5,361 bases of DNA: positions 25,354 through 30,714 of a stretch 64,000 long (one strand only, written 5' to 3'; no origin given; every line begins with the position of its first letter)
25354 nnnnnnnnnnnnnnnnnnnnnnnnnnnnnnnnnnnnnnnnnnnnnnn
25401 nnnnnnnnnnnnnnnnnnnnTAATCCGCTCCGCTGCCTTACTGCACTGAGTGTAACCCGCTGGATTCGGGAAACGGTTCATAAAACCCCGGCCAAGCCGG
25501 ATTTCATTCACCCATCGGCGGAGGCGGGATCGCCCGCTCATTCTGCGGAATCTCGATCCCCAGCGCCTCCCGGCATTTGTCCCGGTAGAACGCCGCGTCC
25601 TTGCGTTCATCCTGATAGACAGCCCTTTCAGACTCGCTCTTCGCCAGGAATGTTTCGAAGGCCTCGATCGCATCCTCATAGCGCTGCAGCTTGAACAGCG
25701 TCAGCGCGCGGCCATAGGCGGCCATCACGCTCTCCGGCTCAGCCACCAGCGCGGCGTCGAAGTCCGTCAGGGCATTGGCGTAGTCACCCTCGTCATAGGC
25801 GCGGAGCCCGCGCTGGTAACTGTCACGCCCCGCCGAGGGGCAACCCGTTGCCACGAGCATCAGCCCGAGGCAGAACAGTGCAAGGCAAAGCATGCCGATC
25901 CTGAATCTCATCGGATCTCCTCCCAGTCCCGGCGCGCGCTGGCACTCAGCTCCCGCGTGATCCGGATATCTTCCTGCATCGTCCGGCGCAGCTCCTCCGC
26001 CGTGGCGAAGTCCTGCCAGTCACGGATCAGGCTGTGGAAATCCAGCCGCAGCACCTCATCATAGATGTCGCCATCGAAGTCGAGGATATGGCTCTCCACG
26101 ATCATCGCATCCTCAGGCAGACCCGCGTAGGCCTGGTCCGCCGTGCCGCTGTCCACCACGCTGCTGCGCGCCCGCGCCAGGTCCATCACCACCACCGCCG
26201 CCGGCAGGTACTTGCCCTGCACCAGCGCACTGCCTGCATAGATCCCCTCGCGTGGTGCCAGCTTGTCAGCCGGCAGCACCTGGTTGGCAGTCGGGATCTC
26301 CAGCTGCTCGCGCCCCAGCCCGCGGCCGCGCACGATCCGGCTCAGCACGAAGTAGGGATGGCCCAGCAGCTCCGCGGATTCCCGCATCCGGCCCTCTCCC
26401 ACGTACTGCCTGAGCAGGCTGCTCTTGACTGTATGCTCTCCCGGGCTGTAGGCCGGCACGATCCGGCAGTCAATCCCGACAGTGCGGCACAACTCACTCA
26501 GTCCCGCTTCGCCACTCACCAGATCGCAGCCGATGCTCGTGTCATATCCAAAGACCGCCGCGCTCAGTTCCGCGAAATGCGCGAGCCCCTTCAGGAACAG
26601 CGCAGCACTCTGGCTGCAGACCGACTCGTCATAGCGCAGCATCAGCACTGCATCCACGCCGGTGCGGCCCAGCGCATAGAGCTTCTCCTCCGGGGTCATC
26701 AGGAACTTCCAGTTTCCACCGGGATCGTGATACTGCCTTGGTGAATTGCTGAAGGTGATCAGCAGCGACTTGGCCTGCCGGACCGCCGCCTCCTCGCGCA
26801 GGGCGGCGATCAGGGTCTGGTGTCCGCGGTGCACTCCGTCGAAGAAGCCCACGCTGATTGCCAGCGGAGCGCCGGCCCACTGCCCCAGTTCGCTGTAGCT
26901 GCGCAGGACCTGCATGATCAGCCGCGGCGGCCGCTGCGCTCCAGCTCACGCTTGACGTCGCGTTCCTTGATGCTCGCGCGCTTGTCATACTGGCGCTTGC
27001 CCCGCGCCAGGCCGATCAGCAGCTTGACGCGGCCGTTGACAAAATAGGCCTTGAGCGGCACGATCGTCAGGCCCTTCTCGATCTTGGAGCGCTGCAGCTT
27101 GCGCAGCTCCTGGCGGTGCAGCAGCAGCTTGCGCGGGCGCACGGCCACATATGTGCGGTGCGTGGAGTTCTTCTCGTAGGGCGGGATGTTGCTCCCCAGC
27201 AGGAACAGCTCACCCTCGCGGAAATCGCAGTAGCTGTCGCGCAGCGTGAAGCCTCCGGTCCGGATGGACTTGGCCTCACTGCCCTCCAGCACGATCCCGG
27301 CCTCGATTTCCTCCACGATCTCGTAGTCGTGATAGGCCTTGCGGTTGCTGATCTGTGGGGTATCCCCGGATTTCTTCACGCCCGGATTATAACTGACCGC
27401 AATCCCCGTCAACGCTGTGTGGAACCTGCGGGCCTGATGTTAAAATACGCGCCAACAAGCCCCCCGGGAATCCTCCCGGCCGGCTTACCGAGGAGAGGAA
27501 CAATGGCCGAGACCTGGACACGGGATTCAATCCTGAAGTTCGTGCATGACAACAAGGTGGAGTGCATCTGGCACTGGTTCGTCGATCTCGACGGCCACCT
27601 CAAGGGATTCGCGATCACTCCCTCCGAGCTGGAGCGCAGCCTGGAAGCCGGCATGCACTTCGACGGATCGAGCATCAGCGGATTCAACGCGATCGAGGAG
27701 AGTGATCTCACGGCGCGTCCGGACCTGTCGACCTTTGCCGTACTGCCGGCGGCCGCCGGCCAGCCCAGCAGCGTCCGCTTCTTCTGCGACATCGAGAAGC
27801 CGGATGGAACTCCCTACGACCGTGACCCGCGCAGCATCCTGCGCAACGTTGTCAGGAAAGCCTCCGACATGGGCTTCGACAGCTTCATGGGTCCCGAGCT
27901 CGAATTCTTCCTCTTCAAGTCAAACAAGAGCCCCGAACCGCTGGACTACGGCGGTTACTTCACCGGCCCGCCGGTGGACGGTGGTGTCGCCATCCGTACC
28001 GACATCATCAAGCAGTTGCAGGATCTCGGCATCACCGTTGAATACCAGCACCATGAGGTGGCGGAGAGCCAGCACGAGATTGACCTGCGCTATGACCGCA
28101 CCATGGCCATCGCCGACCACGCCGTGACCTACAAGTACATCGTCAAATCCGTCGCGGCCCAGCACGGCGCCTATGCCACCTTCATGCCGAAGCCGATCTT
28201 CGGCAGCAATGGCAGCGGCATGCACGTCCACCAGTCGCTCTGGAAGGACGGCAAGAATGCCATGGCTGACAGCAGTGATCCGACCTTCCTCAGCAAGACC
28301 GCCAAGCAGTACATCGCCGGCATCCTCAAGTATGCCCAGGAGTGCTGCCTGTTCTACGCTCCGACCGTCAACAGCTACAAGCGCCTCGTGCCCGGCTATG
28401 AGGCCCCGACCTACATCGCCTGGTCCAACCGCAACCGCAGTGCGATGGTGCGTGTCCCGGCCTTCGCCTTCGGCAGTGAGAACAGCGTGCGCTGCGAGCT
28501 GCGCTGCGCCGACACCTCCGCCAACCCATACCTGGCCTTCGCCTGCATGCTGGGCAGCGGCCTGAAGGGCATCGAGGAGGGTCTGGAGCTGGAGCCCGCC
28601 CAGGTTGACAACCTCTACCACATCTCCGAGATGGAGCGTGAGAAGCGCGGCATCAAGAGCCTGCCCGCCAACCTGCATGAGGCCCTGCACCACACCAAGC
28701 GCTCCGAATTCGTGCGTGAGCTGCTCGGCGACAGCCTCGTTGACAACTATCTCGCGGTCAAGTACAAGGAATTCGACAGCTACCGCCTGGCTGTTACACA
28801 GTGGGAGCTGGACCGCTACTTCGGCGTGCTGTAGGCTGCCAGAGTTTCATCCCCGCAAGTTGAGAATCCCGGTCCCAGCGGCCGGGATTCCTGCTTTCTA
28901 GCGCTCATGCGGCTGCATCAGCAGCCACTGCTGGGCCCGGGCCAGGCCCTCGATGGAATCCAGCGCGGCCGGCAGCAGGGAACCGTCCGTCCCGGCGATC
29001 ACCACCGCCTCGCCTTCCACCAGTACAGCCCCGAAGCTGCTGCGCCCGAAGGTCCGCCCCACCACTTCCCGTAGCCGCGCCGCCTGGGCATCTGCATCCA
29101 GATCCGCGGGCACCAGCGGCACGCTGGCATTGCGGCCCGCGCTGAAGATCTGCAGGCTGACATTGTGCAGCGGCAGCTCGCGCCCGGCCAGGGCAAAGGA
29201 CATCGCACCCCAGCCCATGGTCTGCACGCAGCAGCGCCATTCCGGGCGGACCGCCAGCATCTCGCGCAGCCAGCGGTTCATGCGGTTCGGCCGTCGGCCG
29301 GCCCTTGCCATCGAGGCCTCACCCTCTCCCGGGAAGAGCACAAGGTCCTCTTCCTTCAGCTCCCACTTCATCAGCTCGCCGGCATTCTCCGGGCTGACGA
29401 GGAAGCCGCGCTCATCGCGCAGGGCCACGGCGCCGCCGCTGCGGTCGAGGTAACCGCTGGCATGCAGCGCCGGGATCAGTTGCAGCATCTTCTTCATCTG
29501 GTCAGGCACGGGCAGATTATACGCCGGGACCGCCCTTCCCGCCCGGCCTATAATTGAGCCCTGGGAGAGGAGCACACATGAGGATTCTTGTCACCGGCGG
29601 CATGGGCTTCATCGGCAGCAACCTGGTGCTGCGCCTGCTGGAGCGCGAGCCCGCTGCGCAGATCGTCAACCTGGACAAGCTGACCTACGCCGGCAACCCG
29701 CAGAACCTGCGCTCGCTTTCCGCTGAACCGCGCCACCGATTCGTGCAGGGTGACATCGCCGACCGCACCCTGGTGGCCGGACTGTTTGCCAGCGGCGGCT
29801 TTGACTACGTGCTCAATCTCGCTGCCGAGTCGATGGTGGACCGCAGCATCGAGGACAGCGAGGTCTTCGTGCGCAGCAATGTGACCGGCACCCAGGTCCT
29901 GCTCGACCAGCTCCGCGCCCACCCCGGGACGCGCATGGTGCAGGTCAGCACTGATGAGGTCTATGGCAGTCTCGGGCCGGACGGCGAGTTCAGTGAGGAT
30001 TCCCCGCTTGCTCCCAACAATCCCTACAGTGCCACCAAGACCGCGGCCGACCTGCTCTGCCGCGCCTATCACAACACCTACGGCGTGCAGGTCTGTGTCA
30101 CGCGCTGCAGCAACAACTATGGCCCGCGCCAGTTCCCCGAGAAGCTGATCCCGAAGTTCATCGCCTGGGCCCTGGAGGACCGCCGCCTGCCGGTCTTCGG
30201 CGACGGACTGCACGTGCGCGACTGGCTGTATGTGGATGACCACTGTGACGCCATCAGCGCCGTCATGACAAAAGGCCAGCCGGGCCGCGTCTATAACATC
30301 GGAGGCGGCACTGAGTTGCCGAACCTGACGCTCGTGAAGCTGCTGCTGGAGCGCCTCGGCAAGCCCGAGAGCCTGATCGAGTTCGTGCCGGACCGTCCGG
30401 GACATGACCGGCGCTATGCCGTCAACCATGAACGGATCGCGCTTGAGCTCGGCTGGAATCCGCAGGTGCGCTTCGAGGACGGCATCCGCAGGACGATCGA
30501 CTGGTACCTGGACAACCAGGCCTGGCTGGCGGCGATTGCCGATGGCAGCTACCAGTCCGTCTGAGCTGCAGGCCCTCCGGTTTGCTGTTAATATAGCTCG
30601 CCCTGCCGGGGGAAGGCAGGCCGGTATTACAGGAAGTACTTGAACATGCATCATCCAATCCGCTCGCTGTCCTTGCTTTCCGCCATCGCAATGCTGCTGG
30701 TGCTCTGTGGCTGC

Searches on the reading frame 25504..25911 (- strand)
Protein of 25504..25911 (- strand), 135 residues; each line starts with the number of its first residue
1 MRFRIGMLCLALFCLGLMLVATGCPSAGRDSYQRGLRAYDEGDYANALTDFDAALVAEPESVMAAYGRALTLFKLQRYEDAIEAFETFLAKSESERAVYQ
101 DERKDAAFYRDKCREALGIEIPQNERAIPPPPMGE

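Call 26: search_protein_families(library=pfam, proteins=[window:25504-25911:-], max_evalue=0.0001)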
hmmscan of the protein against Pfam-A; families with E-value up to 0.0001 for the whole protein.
window:25504-25911:- (135 aa): 8 families
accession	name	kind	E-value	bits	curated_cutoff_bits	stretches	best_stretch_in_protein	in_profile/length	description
PF13432.12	TPR_16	-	1.6e-11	44.8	32.7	1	32-92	1-61/65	Tetratricopeptide repeat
PF07719.23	TPR_2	-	2.8e-11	43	27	0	64-91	3-30/34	Tetratricopeptide repeat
PF13371.12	TPR_9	-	9.1e-09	35.7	35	1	38-97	5-64/73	Tetratricopeptide repeat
PF00515.34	TPR_1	-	1.5e-08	34.6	27.8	0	66-86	5-25/34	Tetratricopeptide repeat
PF12895.13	ANAPC3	-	1.7e-05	25.4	27.2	1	30-87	25-81/82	Anaphase-promoting complex, cyclosome, subunit 3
PF14559.12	TPR_19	-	1.9e-05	25.3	25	1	39-91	2-54/68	Tetratricopeptide repeat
PF24575.1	TPR_Slam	-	3.3e-05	24.7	35.2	0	32-85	51-104/104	Surface lipoprotein assembly modifier, N-terminal TPR repeats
PF13428.12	TPR_14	-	3.8e-05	24.4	23.5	0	65-99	4-38/44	Tetratricopeptide repeat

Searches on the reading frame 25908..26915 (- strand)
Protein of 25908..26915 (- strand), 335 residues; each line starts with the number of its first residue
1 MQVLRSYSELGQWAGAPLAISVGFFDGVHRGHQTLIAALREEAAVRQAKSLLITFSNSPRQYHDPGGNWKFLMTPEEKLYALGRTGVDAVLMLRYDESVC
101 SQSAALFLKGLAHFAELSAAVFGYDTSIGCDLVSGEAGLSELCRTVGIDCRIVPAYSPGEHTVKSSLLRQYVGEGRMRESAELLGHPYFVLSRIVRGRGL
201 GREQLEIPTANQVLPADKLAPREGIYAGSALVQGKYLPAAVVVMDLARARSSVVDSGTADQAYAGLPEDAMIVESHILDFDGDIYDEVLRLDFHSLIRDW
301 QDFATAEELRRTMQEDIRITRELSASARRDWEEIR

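Call 26: search_protein_families(library=pfam, proteins=[window:25908-26915:-], max_evalue=0.0001)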
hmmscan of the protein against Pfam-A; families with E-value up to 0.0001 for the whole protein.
window:25908-26915:- (335 aa): 2 families
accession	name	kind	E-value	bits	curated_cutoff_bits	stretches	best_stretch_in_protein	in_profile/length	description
PF06574.18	FAD_syn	-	3.4e-30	105.4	27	1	18-166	8-157/158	FAD synthetase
PF01687.23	Flavokinase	-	4e-26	92.1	19.6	1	184-322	1-122/124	Riboflavin kinase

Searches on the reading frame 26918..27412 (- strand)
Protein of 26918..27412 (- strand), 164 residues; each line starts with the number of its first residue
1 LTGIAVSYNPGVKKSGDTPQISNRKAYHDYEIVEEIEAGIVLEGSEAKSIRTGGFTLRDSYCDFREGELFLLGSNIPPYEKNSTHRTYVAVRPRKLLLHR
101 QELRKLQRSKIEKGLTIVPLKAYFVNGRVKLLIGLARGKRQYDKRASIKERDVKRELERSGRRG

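Call 26: search_protein_families(library=pfam, proteins=[window:26918-27412:-], max_evalue=0.0001)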
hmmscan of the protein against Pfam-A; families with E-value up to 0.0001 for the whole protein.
window:26918-27412:- (164 aa): 1 family
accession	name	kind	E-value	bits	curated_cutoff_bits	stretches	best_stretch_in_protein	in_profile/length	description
PF01668.23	SmpB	-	5.7e-53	179.1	27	1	21-160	2-140/143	SmpB protein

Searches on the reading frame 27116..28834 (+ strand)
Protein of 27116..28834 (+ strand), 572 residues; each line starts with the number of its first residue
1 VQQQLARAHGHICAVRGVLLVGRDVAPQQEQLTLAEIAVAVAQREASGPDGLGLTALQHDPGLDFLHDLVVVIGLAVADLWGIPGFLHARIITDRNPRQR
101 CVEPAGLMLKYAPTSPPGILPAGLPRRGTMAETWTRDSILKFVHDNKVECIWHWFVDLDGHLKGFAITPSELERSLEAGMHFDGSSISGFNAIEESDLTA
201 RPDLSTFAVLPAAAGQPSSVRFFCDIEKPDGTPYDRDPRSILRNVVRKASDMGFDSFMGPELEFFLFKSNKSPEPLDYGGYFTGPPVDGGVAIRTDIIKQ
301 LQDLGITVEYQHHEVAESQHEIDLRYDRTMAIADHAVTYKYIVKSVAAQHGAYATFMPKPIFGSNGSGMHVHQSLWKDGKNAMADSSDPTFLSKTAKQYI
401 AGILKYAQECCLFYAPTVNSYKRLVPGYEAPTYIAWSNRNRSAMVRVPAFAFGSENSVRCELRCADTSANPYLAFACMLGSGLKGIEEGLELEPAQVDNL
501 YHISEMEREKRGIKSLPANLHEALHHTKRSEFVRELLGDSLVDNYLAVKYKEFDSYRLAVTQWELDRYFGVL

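Call 10: search_protein_families(library=pfam, proteins=[window:27116-28834:+], max_evalue=0.001)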
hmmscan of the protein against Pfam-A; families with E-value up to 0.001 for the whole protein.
window:27116-28834:+ (572 aa): 2 families
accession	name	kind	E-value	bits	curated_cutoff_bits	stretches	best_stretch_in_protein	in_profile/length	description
PF00120.29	Gln-synt_C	-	1.2e-127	426.1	24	1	236-568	2-344/344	Glutamine synthetase, catalytic domain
PF03951.24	Gln-synt_N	-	7.8e-22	77.1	33.4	1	148-228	2-81/82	Glutamine synthetase, beta-Grasp domain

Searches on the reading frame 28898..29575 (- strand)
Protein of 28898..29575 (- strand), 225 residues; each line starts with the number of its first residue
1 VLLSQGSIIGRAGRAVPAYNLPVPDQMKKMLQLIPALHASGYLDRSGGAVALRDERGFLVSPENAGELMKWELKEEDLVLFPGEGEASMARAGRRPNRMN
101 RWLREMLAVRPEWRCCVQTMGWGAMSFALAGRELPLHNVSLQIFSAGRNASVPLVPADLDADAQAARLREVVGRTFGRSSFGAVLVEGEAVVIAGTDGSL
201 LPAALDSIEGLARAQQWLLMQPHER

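Call 10: search_protein_families(library=pfam, proteins=[window:28898-29575:-], max_evalue=0.001)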
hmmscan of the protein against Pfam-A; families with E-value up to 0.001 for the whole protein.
window:28898-29575:- (225 aa): 1 family
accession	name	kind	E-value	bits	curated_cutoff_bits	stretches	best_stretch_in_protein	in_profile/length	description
PF00596.27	Aldolase_II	-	6.8e-07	29.8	22.2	1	30-200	3-167/183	Class II Aldolase and Adducin N-terminal domain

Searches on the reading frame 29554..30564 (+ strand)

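Call 10: search_protein_families(library=pfam, proteins=[window:29554-30564:+], max_evalue=0.001)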
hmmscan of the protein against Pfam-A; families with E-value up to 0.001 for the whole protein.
window:29554-30564:+ (336 aa): 7 families
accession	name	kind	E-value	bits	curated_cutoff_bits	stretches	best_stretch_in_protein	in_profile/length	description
PF16363.11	GDP_Man_Dehyd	-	2.9e-79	267.4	27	1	12-314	1-332/332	GDP-mannose 4,6 dehydratase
PF01370.27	Epimerase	-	1.7e-69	234.3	20.9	1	11-250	1-240/240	NAD dependent epimerase/dehydratase family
PF01073.25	3Beta_HSD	-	3.3e-16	59.6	22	1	12-233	1-224/280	3-beta hydroxysteroid dehydrogenase/isomerase family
PF04321.23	RmlD_sub_bind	-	2.2e-15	57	27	1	9-217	1-178/287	RmlD substrate binding domain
PF02719.21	Polysacc_synt_2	-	3.1e-15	56.6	20.2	1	11-135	1-130/293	Polysaccharide biosynthesis protein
PF07993.18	NAD_binding_4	-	1.5e-11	44.4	20.1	1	13-187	1-206/258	Male sterility protein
PF13460.12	NAD_binding_10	-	0.00016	22.1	27.2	1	15-171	1-133/184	NAD(P)H-binding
